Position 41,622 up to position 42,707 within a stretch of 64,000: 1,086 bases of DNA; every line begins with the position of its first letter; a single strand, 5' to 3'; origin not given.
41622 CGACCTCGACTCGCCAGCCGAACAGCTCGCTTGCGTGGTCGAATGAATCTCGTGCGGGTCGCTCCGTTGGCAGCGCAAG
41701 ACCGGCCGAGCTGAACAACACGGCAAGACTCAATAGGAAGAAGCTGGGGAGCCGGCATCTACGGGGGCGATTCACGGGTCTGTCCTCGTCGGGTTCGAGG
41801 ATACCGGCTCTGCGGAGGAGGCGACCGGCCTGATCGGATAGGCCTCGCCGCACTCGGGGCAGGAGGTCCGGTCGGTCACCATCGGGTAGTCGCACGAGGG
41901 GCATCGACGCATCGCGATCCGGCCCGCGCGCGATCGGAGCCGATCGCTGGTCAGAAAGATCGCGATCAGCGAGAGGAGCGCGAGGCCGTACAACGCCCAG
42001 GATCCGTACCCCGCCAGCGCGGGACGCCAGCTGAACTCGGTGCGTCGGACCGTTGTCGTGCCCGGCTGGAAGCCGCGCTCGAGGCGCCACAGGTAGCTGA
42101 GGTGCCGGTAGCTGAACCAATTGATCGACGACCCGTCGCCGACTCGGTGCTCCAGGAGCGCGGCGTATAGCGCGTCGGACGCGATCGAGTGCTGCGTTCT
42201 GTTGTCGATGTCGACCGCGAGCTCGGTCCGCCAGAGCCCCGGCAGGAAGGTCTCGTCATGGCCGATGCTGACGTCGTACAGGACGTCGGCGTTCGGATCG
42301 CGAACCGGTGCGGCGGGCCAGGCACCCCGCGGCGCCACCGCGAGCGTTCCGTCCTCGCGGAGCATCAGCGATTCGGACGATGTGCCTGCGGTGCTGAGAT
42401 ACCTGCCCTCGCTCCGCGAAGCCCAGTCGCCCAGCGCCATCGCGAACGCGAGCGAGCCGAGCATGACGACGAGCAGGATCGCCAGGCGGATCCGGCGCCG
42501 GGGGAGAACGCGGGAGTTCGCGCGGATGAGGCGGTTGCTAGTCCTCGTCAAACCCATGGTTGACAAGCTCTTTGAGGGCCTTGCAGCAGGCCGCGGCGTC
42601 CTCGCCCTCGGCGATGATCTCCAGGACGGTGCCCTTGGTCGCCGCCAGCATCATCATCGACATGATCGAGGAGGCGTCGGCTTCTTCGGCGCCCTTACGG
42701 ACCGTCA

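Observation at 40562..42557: Three tandem zinc-ribbon membrane-protein paralogs chained by GTGA overlaps and sharing ~90-bp near-identical 3' ends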

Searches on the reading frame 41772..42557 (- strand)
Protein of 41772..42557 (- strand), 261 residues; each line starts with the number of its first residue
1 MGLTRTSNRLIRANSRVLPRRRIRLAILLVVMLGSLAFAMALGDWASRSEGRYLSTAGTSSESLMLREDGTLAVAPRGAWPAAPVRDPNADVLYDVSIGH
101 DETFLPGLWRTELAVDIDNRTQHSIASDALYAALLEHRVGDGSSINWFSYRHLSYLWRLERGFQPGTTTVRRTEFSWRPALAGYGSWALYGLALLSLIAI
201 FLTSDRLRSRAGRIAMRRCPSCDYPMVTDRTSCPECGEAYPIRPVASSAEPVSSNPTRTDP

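Call 4: search_protein_families(library=pfam, proteins=[window:41772-42557:-], max_evalue=1)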
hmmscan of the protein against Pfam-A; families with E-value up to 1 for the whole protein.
window:41772-42557:- (261 aa): 10 families
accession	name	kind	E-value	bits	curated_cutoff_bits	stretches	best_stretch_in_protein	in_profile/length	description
PF13248.11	Zn_ribbon_3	-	0.0023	17.8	27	1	216-238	2-24/26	zinc-ribbon domain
PF12773.13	DZR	-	0.0024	18.5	27.3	1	215-237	23-45/45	Double zinc ribbon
PF12172.15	zf-ChsH2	-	0.0043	17.3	23.2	1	211-238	6-33/37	ChsH2, rubredoxin-like zinc ribbon domain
PF23475.1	zf-Tbcl_FmdE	-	0.034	14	23.2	1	232-242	9-19/35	FmdE treble clef zinc finger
PF13240.11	Zn_Ribbon_1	-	0.043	14.1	25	1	219-237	2-20/23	zinc-ribbon domain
PF18912.6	DZR_2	-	0.047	14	27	1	217-242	8-34/56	Double zinc ribbon domain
PF17032.10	Zn_ribbon_15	-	0.12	13.7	28.9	1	213-237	49-73/73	zinc-ribbon family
PF18551.6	TackOD1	-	0.16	11.9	32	1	153-237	14-95/188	Thaumarchaeal output domain 1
PF03966.22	Trm112p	-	0.19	12.1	22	1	233-243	28-38/40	Trm112p-like protein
PF06677.18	Auto_anti-p27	-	0.8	10.3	24.1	0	218-237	17-40/40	Sjogren's syndrome/scleroderma autoantigen 1 (Autoantigen p27)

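Call 15: search_protein_families(library=ncbifam, proteins=[window:41772-42557:-], max_evalue=1)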
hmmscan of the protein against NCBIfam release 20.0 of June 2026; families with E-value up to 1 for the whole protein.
window:41772-42557:- (261 aa): 4 families
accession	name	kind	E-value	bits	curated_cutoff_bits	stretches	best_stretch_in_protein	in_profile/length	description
NF049953.1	ribbon_DG_selen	exception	0.049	13.6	130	1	217-237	148-168/172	zinc ribbon-containing (seleno)protein DG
NF009623.0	PRK13130.1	equivalog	0.078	13.1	68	1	214-239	3-26/56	RNA-protein complex protein Nop10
NF053815.1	teico_TcaA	equivalog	0.41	9.4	550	1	216-240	1-25/463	membrane-associated protein TcaA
NF058595.1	invert_tail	domain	0.82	10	37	0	17-45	47-75/113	lipo-invert putative C-terminal anchoring domain-containing protein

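Call 21: search_protein_representatives(alignment_id=A1)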
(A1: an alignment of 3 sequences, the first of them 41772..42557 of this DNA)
Query: 3 sequences, 203 profile positions. Proteins with E-value up to 0.001 (for the whole library): 1225; up to 1e-10: 10; up to 1e-30: 3. The best 150 are listed.
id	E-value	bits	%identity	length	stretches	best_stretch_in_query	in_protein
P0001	2.5e-89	314.8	-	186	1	19-203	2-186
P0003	1.1e-85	303.0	-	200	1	1-194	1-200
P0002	1.7e-78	279.5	-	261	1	4-203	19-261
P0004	1.6e-14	70.6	-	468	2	133-192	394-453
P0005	9.2e-13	64.8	-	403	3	116-187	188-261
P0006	5.8e-12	62.2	-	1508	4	128-180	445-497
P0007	7.4e-12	61.9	-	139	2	125-183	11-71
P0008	1.3e-11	61.0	-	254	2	134-185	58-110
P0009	1.8e-11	60.6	-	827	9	155-185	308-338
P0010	2.9e-11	59.9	-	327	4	160-195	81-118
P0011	1.2e-10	57.9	-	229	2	122-200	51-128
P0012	7.1e-10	55.4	-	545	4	141-183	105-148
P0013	7.8e-10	55.2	-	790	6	159-184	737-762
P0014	9.1e-10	55.0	-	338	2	132-183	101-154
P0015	1.2e-09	54.7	-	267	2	123-185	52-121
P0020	3.0e-09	53.4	-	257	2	111-182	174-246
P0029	1.4e-08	51.2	-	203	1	11-179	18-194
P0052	1.1e-07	48.3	-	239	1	27-186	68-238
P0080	6.9e-07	45.6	-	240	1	74-180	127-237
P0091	1.0e-06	45.1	-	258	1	98-185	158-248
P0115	2.8e-06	43.6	-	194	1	102-180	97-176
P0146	5.6e-06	42.7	-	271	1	88-188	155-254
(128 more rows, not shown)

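Call 23: predict_structure(protein=window:41772-42557:-)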
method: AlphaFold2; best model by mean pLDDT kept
length: 261 residues; sequences in the alignment: 1
mean_pLDDT: 50.8   pTM: 0.27
mean pLDDT of the five models: 50.8, 50.7, 49.7, 49.4, 48.6
residues with pLDDT >= 90: 0; 70-90: 60; 50-70: 61; < 50: 140
segments of 3 or more residues with pLDDT < 50: 48-183
pLDDT, mean of each block of 10 residues (from residue 1): 62 60 81 79 55 34 41 41 37 34 29 30 32 34 37 39 31 29 58 77 62 59 72 80 57 70 64
secondary structure, 60 per line:
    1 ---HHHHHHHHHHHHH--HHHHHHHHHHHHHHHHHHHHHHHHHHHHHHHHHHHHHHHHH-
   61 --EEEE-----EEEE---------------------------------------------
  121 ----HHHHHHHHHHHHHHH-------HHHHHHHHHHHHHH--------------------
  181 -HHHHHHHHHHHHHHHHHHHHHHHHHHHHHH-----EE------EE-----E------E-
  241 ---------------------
elements in order: H4-16 H19-59 E63-66 E72-75 H125-139 H147-160 H182-211

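Call 31: find_homologous_proteins(query=A3, max_evalue=0.001)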
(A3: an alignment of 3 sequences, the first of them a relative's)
Query A3 (3 sequences) (200 aa, profile of the alignment): 3 proteins with E <= 0.001 among 8000 candidates.
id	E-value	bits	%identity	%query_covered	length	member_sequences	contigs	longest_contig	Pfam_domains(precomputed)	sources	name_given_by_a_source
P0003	5.2e-90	318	100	100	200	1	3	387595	-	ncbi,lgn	ncbi:MAG: hypothetical protein AAFR38_00500 [Planctomycetota bacterium]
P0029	5.0e-80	286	29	95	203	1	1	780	-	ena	-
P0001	1.9e-73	264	29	87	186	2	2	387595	-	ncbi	ncbi:MAG: hypothetical protein AAFR38_00505 [Planctomycetota bacterium]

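Call 32: find_encoding_contigs(protein=P0003, flank=10000, max_places=6)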
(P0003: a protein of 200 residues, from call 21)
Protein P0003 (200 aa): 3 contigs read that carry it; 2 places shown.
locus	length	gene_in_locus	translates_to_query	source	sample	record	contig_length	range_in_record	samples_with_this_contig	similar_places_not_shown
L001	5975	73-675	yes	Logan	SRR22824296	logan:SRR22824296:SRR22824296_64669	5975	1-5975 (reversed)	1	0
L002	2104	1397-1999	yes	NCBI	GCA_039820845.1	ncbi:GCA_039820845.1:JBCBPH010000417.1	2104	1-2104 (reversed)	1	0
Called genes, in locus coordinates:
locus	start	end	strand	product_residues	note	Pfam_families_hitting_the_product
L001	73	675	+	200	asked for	-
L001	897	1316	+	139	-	-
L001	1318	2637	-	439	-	PF00275:EPSP_synthase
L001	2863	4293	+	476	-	-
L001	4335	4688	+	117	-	-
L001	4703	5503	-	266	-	PF10517:DM13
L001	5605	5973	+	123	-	?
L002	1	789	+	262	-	?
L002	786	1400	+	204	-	-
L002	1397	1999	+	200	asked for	-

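Call 39: search_protein_families(library=padloc, proteins=[window:41772-42557:-], max_evalue=0.1)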
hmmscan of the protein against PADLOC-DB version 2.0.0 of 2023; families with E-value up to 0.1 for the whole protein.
window:41772-42557:- (261 aa): 1 family
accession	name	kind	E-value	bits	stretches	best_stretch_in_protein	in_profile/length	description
PDLC03582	REase_II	-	0.063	10.2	1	218-247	132-161/521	Type II restriction enzyme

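Call 40: search_protein_families(library=phrogs, proteins=[window:41772-42557:-], max_evalue=0.1)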
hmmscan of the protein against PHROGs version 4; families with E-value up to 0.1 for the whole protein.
window:41772-42557:- (261 aa): 3 families
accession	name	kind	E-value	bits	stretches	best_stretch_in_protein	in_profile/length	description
phrog_8436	-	unknown function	0.018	16.1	1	185-239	26-86/110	-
phrog_536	-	transcription regulation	0.061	14.5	1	203-239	64-100/115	transcriptional regulator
phrog_4852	-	unknown function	0.064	13.9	1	212-240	9-39/194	-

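Call 41: search_solved_structures(query=A1, max_evalue=1)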
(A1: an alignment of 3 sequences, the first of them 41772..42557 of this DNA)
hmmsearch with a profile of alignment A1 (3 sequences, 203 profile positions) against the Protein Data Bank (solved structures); distinct sequences matched with E-value up to 1: 23.
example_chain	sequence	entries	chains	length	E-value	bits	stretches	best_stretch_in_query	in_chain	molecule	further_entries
2i13_A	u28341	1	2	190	0.00054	23.1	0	174-186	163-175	Aart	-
1gl9_B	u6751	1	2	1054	0.0043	20.1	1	157-183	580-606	REVERSE GYRASE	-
1gku_B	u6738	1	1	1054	0.0043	20.1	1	157-183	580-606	REVERSE GYRASE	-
7nhn_5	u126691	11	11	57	0.024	17.7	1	145-188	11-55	50S ribosomal protein L32-2 | Large ribosomal subunit protein bL32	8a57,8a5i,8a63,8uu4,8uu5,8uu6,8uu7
1mey_C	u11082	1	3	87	0.055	16.5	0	174-189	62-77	CONSENSUS ZINC FINGER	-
8p23_A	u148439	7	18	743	0.068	16.2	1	151-184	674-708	Anaerobic ribonucleoside-triphosphate reductase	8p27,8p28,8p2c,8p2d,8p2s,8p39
2aqc_A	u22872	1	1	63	0.17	14.9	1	153-184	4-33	Ribosome biogenesis protein Nop10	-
7fse_A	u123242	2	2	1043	0.18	14.8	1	157-179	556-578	Reverse gyrase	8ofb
7fsf_A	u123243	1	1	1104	0.2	14.7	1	157-179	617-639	Reverse gyrase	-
4ddt_A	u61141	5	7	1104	0.2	14.7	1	157-179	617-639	Reverse gyrase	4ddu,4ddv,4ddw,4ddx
5a9z_Ab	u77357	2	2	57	0.28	14.2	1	147-182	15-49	50S ribosomal protein L32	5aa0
4v68_B5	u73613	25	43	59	0.3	14.1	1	147-182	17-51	50S ribosomal protein L32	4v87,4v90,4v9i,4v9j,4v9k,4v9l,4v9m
2apo_B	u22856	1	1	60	0.31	14.1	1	155-184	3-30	Ribosome biogenesis protein Nop10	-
10px_15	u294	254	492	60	0.31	14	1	147-182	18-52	50S ribosomal protein L32 | 50S ribosomal protein L33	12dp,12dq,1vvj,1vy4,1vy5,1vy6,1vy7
4v7p_B2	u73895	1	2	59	0.39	13.7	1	158-182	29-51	50S ribosomal protein L32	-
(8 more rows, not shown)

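Call 46: find_related_loci(query=window:41772-42557:-, collection=metagenome_contigs, flank=6000)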
Query window:41772-42557:- (261 aa) in metagenome_contigs; peptide patterns used: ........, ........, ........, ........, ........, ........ (x = any residue, [..] = any of these).
402 stretches matched a pattern, but none encodes a relative of the query by tblastn (E <= 1e-3).

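Call 47: find_related_loci(query=A3, collection=metagenome_contigs, flank=6000)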
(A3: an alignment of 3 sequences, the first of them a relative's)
Query A3 (200 aa) in metagenome_contigs; peptide patterns used: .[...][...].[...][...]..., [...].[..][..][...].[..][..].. (x = any residue, [..] = any of these).
238 stretches matched a pattern; 2 encode a relative of the query (tblastn E <= 1e-3); 2 distinct loci.
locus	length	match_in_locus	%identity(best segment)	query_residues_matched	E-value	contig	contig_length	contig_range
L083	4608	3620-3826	33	121-186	1e-6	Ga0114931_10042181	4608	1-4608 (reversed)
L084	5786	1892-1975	59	155-183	1e-6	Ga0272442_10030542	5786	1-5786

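Call 48: predict_structure(alignment_id=A3)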
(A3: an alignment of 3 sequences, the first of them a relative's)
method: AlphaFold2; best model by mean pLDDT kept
length: 200 residues; sequences in the alignment: 3
mean_pLDDT: 59.1   pTM: 0.33
mean pLDDT of the five models: 59.1, 59.0, 57.3, 56.6, 55.5
residues with pLDDT >= 90: 0; 70-90: 59; 50-70: 80; < 50: 61
segments of 3 or more residues with pLDDT < 50: 1-3, 26-44, 46-52, 63-74, 118-123, 196-200
pLDDT, mean of each block of 10 residues (from residue 1): 60 75 50 34 46 50 46 54 61 58 53 51 52 74 79 70 73 78 71 47
secondary structure, 60 per line:
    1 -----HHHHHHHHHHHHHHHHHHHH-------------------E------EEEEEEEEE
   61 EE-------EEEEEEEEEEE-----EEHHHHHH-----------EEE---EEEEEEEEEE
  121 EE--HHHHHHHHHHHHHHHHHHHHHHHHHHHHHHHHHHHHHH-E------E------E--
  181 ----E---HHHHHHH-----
elements in order: H6-25 E52-62 E70-80 H88-93 E105-107 E111-122 H125-162 H189-195

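Call 53: search_protein_families(library=pfam, alignment_id=A5, max_evalue=0.0001)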
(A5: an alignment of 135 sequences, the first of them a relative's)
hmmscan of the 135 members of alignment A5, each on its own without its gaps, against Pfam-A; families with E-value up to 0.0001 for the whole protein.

A. member 1, P0004 (468 aa): 3 families
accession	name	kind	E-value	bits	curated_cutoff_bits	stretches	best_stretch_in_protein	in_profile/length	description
PF17032.10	Zn_ribbon_15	-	2.7e-06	28.5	28.9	0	185-210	48-73/73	zinc-ribbon family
PF13240.11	Zn_Ribbon_1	-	4.7e-06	26.7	25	0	192-210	2-20/23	zinc-ribbon domain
PF12773.13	DZR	-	3.3e-05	24.4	27.3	0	190-210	25-45/45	Double zinc ribbon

B. families by the number of members that match (of 135 scanned): 93 families (the first 25 are shown)
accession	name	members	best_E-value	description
PF12773.13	DZR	73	1.2e-43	Double zinc ribbon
PF13240.11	Zn_Ribbon_1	31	1.9e-45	zinc-ribbon domain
PF18912.6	DZR_2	29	4.3e-18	Double zinc ribbon domain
PF23455.1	DUF7129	27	1e-13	Domain of unknown function (DUF7129)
PF17032.10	Zn_ribbon_15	25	2e-28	zinc-ribbon family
PF13248.11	Zn_ribbon_3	23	6.7e-56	zinc-ribbon domain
PF01155.25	HypA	17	2.8e-09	Hydrogenase/urease nickel incorporation, metallochaperone, hypA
PF07191.17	Zn_ribbon_6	12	7.6e-14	Double zinc ribbon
PF10571.15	UPF0547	11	5.4e-15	Uncharacterised protein family UPF0547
PF24460.1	DUF7575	10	4e-19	Domain of unknown function (DUF7575)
PF14446.12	Prok-RING_1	10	4.5e-11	Prokaryotic RING finger family 1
PF10005.14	Zn_ribbon_DZR_6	8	4.9e-12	zinc-ribbon domain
PF07282.18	Cas12f1-like_TNB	6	2.4e-09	Cas12f1-like, TNB domain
PF08271.17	Zn_Ribbon_TF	6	1.4e-07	TFIIB zinc-binding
PF24463.1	DUF7577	5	5.6e-15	Domain of unknown function (DUF7577)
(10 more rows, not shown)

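Call 57: find_homologous_proteins(query=window:41772-42557:-, max_evalue=0.01)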
Query window:41772-42557:- (261 aa): 2 proteins with E <= 0.01 among 4998 candidates.
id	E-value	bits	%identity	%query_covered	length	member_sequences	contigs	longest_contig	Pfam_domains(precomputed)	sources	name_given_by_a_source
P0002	1.7e-170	583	100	100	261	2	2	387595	-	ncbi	ncbi:MAG: hypothetical protein AAFR38_00510 [Planctomycetota bacterium]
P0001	1.7e-13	69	58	26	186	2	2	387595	-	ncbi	ncbi:MAG: hypothetical protein AAFR38_00505 [Planctomycetota bacterium]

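Call 63: search_dna_similar(query=window:41772-42557:-, collection=phages, mode=protein, max_evalue=0.001, max_rows=10)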
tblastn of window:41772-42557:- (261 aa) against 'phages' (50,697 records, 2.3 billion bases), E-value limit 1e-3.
No match.

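Call 68: list_cluster_members(proteins=[P0004, P0005, P0008, P0011, P0020, P0052, P0080, P0091, P0115, P0146])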
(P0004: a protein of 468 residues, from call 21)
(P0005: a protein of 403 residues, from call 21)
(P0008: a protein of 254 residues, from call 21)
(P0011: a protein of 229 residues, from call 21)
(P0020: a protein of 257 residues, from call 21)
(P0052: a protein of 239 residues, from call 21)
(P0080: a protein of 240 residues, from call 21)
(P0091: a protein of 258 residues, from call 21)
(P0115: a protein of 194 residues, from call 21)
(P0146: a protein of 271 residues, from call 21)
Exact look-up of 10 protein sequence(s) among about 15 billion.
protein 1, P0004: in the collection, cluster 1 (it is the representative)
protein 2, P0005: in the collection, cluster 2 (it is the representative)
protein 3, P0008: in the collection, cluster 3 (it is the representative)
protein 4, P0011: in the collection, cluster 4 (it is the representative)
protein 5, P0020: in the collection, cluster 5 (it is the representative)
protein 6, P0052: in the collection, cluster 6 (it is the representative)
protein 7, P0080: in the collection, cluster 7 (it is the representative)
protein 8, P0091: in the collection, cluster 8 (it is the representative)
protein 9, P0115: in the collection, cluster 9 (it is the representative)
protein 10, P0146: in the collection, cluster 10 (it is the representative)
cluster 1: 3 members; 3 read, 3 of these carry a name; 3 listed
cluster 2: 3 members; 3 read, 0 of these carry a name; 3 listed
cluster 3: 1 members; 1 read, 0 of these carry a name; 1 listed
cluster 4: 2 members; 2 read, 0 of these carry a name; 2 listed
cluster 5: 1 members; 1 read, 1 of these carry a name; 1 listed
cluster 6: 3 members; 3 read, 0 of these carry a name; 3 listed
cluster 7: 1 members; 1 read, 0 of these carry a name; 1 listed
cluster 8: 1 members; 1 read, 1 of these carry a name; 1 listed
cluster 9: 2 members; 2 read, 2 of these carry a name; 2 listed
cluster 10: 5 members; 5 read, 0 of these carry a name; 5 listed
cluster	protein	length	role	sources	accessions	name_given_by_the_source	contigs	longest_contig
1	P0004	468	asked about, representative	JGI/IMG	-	hypothetical protein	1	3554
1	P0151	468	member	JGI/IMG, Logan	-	hypothetical protein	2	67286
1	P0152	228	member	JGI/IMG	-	hypothetical protein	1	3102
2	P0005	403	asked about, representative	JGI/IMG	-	-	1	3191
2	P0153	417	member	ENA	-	-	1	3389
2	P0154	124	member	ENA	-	-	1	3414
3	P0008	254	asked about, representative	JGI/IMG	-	-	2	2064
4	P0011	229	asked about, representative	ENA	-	-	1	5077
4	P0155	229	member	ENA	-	-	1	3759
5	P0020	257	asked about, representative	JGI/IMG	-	hypothetical protein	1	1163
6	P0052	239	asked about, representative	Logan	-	-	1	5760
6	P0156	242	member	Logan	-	-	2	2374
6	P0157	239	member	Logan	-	-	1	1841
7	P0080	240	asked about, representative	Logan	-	-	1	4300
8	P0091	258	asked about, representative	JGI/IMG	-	hypothetical protein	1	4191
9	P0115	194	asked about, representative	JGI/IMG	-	hypothetical protein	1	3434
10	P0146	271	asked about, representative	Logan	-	-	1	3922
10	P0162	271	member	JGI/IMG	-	-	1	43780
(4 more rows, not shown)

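Call 80: find_encoding_contigs(protein=P0162, flank=8000, max_places=3)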
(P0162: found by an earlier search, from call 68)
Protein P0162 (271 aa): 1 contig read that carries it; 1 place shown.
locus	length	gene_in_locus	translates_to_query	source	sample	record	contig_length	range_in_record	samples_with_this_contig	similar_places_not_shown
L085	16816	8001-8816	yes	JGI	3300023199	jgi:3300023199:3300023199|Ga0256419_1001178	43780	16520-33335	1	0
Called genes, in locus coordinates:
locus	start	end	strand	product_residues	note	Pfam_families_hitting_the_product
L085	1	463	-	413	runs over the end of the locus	PF07690:MFS_1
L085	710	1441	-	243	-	-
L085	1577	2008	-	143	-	PF00210:Ferritin, PF02915:Rubrerythrin (faint)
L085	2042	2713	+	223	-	PF17836:PglD_N (weak), PF25084:LbH_EIF2B (weak), PF25087:GMPPB_C (weak), PF00132:Hexapep (weak), PF14602:Hexapep_2 (faint), PF00132:Hexapep (weak)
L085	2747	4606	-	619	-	PF12698:ABC2_membrane_3 (faint), PF12679:ABC2_membrane_2 (weak), PF12730:ABC2_membrane_4 (faint), PF12679:ABC2_membrane_2 (weak)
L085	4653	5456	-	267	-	-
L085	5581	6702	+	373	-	PF13207:AAA_17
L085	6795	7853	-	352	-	PF20030:bpMoxR, PF07726:AAA_3, PF07728:AAA_5, PF17863:AAA_lid_2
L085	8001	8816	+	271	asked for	-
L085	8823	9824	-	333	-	PF09335:VTT_dom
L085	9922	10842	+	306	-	PF12706:Lactamase_B_2, PF23023:Anti-Pycsar_Apyc1 (weak)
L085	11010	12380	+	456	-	PF00308:Bac_DnaA, PF01695:IstB_IS21 (weak), PF08299:Bac_DnaA_C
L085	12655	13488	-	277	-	PF01149:Fapy_DNA_glyco, PF06831:H2TH, PF06827:zf-FPG_IleRS (weak)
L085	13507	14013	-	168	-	PF00383:dCMP_cyt_deam_1, PF14437:MafB19-deam, PF14439:Bd3614-deam (weak)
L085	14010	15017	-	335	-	PF00902:TatC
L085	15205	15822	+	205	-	PF04542:Sigma70_r2, PF08281:Sigma70_r4_2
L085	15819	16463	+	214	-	-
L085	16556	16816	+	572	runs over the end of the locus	PF00595:PDZ, PF13180:PDZ_2, PF17820:PDZ_6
